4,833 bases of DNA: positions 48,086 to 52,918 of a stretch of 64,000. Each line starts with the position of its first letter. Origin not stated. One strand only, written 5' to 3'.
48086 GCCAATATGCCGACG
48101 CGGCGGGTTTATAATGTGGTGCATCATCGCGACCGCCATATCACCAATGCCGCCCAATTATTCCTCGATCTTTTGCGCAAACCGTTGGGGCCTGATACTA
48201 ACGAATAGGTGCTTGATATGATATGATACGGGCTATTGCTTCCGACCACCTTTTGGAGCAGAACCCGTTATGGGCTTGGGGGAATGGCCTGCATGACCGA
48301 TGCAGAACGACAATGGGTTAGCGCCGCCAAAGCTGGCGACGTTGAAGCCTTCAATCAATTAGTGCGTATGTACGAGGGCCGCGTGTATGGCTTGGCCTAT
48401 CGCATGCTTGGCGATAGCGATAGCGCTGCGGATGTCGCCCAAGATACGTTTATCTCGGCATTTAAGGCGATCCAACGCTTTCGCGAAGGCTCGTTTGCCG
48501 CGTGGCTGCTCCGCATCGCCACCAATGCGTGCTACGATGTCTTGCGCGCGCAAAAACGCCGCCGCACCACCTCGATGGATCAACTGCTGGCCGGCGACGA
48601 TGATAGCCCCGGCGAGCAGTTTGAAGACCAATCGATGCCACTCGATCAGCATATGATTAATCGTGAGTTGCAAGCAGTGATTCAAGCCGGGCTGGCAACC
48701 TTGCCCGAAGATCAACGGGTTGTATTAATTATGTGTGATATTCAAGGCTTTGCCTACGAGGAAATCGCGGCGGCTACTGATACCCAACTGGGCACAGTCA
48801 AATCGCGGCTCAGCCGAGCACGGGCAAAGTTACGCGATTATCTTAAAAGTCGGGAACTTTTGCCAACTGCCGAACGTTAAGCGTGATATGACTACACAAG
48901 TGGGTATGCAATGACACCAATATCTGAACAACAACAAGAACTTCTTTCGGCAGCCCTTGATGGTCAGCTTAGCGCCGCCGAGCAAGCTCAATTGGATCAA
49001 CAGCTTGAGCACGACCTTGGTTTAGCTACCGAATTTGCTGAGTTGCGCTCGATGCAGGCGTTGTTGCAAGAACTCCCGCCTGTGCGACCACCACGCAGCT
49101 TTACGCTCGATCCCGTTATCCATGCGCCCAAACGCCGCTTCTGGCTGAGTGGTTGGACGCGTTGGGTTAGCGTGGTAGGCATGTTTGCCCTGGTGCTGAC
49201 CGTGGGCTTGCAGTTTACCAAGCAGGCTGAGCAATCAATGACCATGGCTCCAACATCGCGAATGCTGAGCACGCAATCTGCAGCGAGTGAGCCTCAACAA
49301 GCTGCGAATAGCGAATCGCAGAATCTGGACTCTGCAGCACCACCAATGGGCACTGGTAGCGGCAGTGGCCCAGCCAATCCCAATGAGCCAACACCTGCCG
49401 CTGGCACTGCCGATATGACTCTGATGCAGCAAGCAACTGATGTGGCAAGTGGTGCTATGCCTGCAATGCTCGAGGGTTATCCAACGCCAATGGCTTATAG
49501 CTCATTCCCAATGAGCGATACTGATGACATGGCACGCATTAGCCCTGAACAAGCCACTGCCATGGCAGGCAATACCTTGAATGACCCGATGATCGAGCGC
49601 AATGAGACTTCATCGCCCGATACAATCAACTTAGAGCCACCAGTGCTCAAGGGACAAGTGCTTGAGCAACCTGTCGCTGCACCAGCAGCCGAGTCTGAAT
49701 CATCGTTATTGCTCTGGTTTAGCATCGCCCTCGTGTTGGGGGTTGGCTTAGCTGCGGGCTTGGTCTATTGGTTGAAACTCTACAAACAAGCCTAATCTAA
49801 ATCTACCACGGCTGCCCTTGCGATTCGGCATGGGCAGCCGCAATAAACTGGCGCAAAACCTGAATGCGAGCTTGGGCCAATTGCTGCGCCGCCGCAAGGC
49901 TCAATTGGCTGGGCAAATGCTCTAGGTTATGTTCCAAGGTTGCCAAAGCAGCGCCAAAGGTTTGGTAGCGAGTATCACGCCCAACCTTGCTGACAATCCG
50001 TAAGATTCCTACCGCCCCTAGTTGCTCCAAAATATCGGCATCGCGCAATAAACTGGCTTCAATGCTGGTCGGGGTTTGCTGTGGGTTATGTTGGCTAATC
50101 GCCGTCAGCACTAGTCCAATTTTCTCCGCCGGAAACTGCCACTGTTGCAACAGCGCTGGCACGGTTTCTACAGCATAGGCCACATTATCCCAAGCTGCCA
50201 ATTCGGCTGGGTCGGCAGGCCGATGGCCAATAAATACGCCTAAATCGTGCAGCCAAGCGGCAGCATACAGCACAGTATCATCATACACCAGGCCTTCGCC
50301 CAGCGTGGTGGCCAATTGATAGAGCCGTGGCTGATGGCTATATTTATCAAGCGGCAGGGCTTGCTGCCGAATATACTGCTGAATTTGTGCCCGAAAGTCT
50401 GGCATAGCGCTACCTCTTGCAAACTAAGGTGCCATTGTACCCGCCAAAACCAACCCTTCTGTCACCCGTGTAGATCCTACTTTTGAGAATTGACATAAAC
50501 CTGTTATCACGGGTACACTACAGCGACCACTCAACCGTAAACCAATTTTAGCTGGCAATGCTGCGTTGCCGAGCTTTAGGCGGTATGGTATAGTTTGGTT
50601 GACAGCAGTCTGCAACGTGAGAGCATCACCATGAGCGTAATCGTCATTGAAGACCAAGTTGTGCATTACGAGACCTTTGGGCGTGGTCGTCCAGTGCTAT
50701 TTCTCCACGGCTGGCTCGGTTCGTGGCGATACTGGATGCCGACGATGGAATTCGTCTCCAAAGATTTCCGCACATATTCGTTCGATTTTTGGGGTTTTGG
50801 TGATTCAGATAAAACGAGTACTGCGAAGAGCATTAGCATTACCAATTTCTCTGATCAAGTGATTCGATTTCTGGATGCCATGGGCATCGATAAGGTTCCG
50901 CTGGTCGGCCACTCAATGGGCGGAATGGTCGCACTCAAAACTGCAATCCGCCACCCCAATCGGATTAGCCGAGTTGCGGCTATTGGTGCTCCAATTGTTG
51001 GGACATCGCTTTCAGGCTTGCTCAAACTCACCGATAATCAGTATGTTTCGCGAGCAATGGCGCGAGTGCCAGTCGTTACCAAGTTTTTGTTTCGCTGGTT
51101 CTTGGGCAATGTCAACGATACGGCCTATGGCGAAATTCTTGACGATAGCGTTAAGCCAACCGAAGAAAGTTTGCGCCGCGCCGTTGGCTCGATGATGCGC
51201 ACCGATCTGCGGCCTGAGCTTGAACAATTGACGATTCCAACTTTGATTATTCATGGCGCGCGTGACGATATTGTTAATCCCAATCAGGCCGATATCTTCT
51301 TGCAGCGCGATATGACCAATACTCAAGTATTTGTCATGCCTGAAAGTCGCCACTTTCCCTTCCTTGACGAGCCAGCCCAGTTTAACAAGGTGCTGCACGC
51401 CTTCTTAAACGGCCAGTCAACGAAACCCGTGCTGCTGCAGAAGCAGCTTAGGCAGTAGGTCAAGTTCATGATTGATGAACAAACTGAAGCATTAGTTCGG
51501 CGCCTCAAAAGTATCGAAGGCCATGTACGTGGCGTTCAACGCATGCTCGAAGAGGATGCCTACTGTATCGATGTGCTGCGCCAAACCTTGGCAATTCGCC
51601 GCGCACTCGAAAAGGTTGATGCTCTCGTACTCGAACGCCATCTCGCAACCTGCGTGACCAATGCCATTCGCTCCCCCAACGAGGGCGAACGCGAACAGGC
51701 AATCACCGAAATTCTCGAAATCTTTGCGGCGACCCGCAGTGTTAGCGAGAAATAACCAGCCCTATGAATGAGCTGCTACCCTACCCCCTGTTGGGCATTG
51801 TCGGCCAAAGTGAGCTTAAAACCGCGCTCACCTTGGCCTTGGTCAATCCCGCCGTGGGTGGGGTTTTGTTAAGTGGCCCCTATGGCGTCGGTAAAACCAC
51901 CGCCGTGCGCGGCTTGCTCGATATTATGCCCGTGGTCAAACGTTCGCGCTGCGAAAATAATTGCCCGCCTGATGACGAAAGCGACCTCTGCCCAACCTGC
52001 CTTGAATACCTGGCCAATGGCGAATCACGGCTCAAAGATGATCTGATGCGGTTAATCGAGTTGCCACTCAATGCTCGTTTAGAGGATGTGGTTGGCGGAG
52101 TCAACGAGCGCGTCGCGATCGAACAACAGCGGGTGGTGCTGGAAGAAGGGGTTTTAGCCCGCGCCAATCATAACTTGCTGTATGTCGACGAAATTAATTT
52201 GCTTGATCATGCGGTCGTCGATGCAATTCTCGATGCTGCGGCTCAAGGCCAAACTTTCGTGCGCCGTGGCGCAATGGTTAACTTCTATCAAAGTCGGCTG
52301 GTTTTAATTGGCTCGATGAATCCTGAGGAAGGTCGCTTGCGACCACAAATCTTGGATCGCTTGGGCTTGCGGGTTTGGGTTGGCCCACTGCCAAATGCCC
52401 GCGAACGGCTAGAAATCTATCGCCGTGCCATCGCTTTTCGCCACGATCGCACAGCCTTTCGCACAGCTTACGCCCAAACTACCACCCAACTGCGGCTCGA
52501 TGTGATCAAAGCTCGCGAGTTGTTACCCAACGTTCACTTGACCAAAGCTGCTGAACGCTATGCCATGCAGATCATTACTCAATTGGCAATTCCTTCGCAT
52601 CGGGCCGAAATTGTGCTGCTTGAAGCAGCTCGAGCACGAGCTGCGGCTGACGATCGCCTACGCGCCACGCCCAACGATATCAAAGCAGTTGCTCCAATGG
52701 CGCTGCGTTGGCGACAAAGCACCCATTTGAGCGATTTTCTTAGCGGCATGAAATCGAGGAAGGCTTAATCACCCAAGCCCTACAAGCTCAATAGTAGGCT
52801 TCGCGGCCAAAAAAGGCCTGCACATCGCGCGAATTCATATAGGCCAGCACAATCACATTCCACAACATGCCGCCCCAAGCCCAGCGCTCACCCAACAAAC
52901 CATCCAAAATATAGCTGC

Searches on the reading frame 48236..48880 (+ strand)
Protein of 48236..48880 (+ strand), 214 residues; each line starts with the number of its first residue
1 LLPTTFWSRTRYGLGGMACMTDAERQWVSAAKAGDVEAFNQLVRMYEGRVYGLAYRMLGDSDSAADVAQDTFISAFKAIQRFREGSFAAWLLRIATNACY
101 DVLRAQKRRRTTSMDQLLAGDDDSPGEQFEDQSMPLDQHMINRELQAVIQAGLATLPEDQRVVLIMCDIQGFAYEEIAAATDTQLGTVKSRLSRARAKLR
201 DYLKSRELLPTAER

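Call 3: search_protein_families(library=pfam, proteins=[window:48236-48880:+], max_evalue=1)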
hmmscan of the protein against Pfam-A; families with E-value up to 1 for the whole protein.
window:48236-48880:+ (214 aa): 7 families
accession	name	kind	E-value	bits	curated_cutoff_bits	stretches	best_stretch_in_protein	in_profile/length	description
PF04542.20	Sigma70_r2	-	1.6e-21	76.3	24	1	42-109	1-71/71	Sigma-70 region 2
PF08281.18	Sigma70_r4_2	-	3.1e-16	59.2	25.7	1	149-199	4-54/54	Sigma-70, region 4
PF04545.22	Sigma70_r4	-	3.1e-10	39.9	24.1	1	153-200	2-49/50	Sigma-70, region 4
PF07638.17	Sigma70_ECF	-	2.7e-06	27.9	21.1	1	26-203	6-183/185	ECF sigma factor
PF12645.13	HTH_16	-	2.2e-05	24.9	22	1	28-79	4-61/65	Helix-turn-helix domain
PF05400.18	FliT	-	0.0073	17.5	29.5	0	29-80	3-51/85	Flagellar protein FliT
PF19895.4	DUF6368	-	0.1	13.2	25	1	34-83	132-181/184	Family of unknown function (DUF6368)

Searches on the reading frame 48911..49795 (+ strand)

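Call 3: search_protein_families(library=pfam, proteins=[window:48911-49795:+], max_evalue=1)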
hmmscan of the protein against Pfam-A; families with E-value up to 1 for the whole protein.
window:48911-49795:+ (294 aa): 2 families
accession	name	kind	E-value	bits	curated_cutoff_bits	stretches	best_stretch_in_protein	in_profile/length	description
PF13490.11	zf-HC2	-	0.00053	20.5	22.2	1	9-34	5-30/35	Putative zinc-finger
PF20130.4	DUF6520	-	0.12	13.1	25.4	1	89-118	8-37/83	Family of unknown function (DUF6520)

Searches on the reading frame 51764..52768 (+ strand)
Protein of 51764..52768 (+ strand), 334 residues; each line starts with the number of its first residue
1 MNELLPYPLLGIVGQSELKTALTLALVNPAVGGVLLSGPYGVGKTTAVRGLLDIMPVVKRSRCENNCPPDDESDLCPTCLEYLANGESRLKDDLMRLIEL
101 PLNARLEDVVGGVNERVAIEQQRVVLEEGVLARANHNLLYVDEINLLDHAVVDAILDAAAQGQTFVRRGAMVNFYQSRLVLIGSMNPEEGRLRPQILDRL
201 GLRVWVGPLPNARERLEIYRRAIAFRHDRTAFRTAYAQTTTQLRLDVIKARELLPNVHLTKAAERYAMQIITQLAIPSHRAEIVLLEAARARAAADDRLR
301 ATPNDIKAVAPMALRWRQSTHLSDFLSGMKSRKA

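Call 50: search_protein_families(library=pfam, proteins=[window:51764-52768:+], max_evalue=0.001)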
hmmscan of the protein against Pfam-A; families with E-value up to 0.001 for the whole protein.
window:51764-52768:+ (334 aa): 6 families
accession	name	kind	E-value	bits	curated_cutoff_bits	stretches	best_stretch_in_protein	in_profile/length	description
PF17863.7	AAA_lid_2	-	1.2e-10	41.4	22.7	1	269-317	6-53/74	AAA lid domain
PF01078.27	Mg_chelatase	-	1e-08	35.3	20.3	0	127-187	98-158/207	Magnesium chelatase, subunit ChlI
PF13191.12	AAA_16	-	6.8e-05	23.9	32.6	1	16-161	6-157/167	AAA ATPase domain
PF00493.29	MCM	-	7.8e-05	22.3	23.3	1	121-193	107-179/224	MCM P-loop domain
PF07728.20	AAA_5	-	0.00035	21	22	0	33-195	1-134/139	AAA domain (dynein-related subfamily)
PF13401.12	AAA_22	-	0.00046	20.9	27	0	34-156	8-105/130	AAA domain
